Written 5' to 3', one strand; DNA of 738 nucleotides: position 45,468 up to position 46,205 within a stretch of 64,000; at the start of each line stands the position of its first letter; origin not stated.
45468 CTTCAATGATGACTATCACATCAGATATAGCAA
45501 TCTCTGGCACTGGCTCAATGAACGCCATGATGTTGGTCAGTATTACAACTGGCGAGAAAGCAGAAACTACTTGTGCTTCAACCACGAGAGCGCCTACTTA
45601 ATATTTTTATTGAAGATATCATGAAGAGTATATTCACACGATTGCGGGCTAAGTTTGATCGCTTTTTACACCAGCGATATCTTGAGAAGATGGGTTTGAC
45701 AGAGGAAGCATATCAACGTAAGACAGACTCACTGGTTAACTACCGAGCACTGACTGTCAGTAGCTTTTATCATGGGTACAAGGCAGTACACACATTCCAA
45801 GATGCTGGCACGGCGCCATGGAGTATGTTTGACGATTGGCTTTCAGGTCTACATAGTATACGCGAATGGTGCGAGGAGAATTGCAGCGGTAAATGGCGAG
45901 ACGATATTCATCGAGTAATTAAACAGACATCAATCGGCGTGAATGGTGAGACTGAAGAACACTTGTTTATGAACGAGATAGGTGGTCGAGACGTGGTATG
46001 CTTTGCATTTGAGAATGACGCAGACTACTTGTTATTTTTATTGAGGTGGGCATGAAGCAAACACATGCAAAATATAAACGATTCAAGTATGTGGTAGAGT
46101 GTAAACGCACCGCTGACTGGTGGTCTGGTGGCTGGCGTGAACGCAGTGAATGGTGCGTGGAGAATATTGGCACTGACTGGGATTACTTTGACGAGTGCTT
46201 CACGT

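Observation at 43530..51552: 8-kb tandem array of ~32 translationally coupled small paralogs whose conserved C-terminus doubles as the next gene's ribosome-binding site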

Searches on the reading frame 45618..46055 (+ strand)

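Call 8: search_protein_families(library=pfam, proteins=[window:45618-46055:+], max_evalue=0.1)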
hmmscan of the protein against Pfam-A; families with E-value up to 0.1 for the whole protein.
window:45618-46055:+ (145 aa): 1 family
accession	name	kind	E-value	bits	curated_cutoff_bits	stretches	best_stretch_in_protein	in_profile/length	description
PF22373.2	MG491_central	-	0.062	14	27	1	17-61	29-73/132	Organelle protein MG491, central domain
